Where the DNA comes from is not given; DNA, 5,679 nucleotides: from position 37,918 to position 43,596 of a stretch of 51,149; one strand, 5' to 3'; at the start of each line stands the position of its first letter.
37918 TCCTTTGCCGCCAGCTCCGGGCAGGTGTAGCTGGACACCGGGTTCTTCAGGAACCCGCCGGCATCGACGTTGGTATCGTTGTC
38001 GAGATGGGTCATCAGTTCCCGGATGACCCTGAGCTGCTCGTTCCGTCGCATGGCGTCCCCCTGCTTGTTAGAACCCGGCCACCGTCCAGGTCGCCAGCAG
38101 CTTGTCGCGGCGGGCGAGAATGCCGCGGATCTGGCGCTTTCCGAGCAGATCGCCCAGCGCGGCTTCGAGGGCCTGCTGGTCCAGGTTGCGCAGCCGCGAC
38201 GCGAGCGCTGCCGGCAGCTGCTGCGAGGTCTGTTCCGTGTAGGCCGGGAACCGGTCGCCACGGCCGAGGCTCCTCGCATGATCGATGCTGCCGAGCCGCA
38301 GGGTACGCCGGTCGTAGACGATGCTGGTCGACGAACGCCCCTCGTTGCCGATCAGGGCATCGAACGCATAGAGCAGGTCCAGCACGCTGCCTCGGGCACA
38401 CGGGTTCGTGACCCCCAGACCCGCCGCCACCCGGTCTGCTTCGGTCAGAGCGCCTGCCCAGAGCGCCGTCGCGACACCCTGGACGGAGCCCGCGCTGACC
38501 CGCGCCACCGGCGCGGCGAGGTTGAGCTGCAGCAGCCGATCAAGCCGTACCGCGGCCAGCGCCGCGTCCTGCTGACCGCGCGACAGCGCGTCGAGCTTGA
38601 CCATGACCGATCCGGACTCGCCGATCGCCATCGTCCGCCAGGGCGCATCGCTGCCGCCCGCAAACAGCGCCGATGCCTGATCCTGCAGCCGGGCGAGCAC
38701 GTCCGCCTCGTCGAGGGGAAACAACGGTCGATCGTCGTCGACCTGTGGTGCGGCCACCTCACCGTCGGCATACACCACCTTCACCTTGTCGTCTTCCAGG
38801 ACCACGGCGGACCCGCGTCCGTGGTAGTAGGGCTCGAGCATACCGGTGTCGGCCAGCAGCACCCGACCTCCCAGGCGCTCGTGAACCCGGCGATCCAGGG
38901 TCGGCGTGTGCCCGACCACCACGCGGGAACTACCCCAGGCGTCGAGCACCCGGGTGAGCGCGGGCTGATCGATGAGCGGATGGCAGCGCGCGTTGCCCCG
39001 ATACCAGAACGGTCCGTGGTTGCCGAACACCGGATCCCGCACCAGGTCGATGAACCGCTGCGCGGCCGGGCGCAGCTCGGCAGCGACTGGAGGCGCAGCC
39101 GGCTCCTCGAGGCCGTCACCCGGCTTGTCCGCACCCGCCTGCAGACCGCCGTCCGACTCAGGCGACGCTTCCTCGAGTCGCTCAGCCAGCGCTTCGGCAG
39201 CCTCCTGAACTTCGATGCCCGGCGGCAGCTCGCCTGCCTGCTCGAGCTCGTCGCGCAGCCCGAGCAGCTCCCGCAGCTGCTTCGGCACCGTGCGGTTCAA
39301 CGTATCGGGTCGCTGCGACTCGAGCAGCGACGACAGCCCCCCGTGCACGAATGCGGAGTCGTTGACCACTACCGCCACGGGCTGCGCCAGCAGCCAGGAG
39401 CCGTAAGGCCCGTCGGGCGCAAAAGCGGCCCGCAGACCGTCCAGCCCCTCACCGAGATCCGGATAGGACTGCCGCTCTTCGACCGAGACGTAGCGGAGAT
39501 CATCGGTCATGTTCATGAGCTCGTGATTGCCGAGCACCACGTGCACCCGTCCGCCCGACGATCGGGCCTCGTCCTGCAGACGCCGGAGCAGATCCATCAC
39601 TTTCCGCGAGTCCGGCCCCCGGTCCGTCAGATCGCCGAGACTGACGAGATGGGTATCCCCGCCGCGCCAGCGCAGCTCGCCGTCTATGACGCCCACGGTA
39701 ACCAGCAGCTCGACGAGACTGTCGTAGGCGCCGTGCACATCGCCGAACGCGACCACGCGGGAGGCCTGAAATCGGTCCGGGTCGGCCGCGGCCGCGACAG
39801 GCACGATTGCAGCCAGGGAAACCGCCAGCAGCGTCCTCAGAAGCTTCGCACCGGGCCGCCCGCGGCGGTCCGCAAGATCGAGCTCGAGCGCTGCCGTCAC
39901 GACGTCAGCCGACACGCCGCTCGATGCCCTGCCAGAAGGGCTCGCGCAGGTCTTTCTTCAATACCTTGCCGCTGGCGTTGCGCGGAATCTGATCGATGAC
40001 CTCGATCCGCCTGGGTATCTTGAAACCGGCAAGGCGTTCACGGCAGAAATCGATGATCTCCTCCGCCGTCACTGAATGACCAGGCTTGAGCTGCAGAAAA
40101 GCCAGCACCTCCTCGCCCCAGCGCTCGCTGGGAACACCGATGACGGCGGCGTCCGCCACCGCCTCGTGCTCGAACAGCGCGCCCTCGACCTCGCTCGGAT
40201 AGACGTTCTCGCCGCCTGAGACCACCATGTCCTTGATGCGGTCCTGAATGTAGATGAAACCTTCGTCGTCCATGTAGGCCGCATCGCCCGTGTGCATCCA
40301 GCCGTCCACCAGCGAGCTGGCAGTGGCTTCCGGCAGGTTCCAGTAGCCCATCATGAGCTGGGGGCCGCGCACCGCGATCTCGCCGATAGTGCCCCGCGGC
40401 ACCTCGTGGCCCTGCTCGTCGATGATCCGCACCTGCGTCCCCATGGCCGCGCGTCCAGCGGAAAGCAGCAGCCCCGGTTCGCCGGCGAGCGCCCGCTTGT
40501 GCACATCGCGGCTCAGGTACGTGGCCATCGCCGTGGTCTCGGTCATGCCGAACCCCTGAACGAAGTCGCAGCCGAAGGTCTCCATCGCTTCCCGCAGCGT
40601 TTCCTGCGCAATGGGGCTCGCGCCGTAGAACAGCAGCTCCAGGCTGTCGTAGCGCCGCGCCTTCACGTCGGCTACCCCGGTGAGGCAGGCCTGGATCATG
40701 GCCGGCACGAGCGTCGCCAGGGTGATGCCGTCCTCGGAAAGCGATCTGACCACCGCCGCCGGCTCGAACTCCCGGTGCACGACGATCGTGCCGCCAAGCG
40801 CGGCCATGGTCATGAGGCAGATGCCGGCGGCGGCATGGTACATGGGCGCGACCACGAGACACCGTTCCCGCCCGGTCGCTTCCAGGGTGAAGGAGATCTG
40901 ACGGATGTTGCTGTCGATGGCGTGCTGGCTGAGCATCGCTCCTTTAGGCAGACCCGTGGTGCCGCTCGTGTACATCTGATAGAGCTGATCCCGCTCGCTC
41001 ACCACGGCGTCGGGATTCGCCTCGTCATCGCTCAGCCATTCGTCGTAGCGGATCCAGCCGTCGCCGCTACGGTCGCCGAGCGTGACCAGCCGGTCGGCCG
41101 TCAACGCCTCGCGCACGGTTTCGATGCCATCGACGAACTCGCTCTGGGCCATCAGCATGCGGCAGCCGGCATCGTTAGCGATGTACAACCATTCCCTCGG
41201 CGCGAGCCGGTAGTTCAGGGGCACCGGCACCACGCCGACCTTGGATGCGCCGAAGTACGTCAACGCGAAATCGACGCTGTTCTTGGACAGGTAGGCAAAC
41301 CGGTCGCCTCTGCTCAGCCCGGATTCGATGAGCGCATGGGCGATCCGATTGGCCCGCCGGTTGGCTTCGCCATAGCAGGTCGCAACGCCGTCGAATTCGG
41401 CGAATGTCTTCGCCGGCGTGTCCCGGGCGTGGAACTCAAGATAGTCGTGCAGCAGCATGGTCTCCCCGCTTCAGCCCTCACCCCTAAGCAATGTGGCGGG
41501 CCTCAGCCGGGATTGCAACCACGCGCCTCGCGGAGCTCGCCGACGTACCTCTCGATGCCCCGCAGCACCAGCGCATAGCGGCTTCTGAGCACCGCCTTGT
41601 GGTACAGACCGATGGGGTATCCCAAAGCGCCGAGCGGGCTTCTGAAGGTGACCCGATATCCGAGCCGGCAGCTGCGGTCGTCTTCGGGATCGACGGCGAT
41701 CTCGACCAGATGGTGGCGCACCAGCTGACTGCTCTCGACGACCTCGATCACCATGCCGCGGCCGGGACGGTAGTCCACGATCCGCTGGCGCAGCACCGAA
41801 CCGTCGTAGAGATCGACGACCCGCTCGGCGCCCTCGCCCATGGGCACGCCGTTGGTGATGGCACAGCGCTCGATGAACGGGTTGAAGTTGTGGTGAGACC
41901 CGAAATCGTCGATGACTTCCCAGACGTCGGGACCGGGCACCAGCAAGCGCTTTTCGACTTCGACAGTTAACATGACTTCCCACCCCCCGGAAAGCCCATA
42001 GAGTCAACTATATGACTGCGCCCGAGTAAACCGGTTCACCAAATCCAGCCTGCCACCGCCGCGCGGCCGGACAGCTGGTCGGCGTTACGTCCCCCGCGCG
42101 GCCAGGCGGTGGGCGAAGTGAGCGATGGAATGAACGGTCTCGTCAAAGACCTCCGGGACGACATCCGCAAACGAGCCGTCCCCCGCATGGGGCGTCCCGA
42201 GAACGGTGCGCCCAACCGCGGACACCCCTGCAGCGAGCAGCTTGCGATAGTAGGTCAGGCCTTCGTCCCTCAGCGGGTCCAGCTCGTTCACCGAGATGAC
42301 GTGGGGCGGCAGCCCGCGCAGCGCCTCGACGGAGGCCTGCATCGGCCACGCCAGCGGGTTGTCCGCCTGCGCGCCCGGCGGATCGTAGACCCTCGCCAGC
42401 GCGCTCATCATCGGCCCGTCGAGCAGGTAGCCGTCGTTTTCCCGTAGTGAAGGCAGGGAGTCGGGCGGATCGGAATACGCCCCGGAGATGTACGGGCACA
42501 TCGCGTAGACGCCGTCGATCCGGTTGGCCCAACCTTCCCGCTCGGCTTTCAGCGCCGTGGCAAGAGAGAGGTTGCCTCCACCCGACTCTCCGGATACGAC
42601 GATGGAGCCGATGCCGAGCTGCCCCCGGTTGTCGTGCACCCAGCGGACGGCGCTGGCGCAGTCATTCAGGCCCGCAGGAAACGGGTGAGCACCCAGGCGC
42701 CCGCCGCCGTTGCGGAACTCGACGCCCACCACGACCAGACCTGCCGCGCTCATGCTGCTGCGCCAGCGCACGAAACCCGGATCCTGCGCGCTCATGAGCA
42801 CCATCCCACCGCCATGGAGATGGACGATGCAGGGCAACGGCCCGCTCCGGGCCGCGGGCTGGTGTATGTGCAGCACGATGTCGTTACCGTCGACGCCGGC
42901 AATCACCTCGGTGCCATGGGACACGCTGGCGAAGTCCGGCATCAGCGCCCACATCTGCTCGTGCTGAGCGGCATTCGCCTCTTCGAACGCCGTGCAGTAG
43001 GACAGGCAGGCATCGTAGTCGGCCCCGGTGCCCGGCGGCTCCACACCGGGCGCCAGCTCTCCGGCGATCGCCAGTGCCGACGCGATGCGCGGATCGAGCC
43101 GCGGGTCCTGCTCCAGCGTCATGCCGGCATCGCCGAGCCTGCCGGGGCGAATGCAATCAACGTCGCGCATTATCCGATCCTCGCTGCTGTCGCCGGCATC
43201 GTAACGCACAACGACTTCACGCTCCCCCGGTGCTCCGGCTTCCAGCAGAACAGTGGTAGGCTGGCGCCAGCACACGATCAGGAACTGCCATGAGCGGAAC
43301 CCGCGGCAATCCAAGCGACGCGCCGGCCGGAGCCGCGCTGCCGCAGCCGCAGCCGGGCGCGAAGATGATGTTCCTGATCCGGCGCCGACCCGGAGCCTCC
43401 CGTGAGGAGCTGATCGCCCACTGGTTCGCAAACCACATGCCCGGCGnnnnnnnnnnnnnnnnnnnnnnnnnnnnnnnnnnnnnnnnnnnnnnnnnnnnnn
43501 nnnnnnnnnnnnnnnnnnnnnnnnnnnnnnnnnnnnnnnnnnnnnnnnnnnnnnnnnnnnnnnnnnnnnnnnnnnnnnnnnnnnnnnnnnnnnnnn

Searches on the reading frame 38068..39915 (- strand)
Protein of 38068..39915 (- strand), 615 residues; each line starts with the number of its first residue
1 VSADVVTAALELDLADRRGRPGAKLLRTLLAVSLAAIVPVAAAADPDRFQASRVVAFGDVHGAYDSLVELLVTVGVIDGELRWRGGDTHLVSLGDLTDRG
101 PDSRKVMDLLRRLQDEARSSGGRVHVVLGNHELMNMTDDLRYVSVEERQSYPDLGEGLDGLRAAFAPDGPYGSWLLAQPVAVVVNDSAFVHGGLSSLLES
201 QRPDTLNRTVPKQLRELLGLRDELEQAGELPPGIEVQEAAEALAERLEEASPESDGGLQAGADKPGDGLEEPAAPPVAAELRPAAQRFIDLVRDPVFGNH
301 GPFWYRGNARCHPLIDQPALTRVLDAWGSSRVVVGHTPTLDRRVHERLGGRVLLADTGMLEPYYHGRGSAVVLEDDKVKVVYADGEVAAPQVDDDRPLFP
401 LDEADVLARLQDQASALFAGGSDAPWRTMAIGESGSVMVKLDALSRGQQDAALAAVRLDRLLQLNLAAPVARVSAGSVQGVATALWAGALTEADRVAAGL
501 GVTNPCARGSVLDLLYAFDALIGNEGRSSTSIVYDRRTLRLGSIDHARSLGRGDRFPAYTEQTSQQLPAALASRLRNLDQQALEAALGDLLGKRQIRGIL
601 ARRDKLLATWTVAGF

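Call 8: search_protein_families(library=pfam, proteins=[window:38068-39915:-])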
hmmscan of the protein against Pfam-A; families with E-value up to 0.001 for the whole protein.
window:38068-39915:- (615 aa): 1 family
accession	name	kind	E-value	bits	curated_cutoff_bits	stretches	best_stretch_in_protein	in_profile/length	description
PF00149.33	Metallophos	-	8.4e-14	52.9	21.5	1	53-207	2-133/191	Calcineurin-like phosphoesterase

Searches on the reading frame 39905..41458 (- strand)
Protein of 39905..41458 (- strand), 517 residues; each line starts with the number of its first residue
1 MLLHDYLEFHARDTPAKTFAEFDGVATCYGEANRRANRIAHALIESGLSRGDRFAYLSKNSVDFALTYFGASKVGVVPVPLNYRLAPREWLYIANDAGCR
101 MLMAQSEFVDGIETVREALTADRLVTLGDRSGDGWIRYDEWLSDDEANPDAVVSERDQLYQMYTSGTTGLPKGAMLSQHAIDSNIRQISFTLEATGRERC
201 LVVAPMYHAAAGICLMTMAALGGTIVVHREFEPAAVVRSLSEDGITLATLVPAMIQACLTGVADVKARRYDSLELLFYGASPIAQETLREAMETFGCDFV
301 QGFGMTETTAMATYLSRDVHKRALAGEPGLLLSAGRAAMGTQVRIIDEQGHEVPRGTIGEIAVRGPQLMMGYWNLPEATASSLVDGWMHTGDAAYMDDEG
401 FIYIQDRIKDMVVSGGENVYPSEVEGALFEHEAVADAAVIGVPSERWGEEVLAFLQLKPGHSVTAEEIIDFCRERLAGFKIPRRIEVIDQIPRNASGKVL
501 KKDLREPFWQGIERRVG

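Call 8: search_protein_families(library=pfam, proteins=[window:39905-41458:-])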
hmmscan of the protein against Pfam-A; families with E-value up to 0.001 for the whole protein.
window:39905-41458:- (517 aa): 2 families
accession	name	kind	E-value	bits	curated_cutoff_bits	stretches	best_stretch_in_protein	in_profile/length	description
PF00501.34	AMP-binding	-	6.6e-81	272.5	29.9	1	8-373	2-384/384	AMP-binding enzyme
PF13193.12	AMP-binding_C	-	3.7e-21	76.3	24.5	1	423-498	1-76/76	AMP-binding enzyme C-terminal domain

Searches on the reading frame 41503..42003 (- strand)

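Call 8: search_protein_families(library=pfam, proteins=[window:41503-42003:-])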
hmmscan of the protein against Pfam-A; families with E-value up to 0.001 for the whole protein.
window:41503-42003:- (166 aa): 1 family
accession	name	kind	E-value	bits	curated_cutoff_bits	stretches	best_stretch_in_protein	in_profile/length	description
PF10604.15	Polyketide_cyc2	-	1.5e-12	48.4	27.4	1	11-154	1-141/142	Polyketide cyclase / dehydrase and lipid transport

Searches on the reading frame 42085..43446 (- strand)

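Call 25: search_protein_families(library=pfam, proteins=[window:42085-43446:-], max_evalue=0.00001)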
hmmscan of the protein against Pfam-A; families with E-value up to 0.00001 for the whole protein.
window:42085-43446:- (453 aa): 2 families
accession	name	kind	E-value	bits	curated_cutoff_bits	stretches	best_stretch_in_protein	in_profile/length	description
PF07859.19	Abhydrolase_3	-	5.1e-36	124.8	25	1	207-421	1-207/210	alpha/beta hydrolase fold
PF20434.5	BD-FAE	-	3.7e-15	56.5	26.8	1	192-308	1-117/215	BD-FAE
